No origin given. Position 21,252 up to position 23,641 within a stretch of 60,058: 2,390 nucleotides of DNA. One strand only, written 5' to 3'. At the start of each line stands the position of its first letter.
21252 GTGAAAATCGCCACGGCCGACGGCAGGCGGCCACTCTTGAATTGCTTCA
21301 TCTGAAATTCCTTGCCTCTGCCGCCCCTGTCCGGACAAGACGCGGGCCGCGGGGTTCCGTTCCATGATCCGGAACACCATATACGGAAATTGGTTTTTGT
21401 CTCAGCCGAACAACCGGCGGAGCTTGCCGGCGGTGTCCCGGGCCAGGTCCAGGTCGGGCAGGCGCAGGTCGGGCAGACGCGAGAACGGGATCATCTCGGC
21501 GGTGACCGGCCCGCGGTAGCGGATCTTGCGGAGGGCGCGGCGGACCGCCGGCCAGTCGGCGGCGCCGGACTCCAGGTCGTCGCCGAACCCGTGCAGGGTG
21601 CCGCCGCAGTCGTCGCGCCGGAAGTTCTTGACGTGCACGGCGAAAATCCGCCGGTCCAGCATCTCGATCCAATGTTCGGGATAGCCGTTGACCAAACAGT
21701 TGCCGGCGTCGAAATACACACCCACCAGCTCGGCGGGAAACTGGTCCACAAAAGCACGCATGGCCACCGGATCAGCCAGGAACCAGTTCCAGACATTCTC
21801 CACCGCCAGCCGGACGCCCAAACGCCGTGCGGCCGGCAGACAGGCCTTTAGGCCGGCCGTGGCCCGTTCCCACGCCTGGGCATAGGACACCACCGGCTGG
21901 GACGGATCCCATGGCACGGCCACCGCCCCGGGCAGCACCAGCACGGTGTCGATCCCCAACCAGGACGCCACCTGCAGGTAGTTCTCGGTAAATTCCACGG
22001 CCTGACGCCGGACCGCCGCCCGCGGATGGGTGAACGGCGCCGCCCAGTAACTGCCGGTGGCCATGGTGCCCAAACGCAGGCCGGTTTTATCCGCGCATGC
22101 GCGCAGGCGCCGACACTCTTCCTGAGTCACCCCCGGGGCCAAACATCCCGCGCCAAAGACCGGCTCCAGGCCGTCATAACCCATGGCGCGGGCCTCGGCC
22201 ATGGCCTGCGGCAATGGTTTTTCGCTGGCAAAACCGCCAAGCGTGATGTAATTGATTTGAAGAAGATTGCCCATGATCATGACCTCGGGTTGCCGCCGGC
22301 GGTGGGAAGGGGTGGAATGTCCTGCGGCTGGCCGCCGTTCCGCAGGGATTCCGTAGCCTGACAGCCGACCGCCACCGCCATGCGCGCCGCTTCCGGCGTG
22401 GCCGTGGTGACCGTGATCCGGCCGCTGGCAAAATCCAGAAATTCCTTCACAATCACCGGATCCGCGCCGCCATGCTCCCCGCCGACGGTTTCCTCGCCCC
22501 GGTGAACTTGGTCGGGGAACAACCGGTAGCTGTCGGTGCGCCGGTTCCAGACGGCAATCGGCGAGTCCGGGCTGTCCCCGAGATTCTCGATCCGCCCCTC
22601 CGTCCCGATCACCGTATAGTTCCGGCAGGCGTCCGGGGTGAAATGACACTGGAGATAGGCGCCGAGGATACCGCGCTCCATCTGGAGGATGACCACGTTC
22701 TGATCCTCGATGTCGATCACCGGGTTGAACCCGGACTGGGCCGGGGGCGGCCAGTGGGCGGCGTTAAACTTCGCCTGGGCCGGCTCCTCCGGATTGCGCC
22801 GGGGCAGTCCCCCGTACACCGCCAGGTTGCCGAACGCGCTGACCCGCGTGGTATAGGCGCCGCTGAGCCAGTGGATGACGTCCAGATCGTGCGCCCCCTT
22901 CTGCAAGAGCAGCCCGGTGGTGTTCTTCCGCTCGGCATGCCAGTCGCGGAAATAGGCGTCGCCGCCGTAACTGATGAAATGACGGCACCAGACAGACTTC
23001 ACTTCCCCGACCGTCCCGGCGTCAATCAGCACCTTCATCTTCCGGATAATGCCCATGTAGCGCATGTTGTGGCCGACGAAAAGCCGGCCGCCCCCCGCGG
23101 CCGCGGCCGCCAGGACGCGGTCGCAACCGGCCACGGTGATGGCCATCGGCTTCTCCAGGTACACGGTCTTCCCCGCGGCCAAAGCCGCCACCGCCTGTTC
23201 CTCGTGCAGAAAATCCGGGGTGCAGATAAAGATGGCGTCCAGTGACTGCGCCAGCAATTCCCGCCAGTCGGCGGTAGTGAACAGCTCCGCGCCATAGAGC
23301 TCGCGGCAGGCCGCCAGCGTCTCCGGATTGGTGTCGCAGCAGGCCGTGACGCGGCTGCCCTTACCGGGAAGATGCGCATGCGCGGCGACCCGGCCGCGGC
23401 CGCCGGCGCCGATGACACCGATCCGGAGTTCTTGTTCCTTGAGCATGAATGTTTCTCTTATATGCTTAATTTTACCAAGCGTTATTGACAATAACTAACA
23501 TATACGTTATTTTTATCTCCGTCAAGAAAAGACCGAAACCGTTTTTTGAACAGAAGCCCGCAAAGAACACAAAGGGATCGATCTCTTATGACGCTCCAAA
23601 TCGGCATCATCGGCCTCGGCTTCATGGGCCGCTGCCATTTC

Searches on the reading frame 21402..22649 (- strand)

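Call 58: search_protein_families(library=pfam, proteins=[window:21402-22649:-], max_evalue=0.001)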
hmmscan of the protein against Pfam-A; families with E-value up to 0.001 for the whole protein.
window:21402-22649:- (415 aa): 1 family
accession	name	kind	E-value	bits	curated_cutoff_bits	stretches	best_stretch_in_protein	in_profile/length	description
PF01261.30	AP_endonuc_2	-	1.2e-40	140.2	31.1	1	151-407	2-243/249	Xylose isomerase-like TIM barrel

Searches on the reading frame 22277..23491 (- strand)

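Call 14: search_protein_families(library=pfam, proteins=[window:22277-23491:-])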
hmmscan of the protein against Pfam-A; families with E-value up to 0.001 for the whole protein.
window:22277-23491:- (404 aa): 4 families
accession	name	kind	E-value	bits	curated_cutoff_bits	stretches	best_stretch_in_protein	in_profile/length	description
PF01408.29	GFO_IDH_MocA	-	6.8e-24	85.3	24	1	22-141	1-120/120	Oxidoreductase family, NAD-binding Rossmann fold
PF22725.1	GFO_IDH_MocA_C3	-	2.3e-17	63.6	27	1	149-302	1-124/124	GFO/IDH/MocA C-terminal domain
PF02894.22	GFO_IDH_MocA_C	-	4.3e-17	63.1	22.9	1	153-387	1-214/218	Oxidoreductase family, C-terminal alpha/beta domain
PF22685.1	Gal80p_C-like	-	0.0003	21.4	29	1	149-219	3-76/152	Gal80p, C-terminal domain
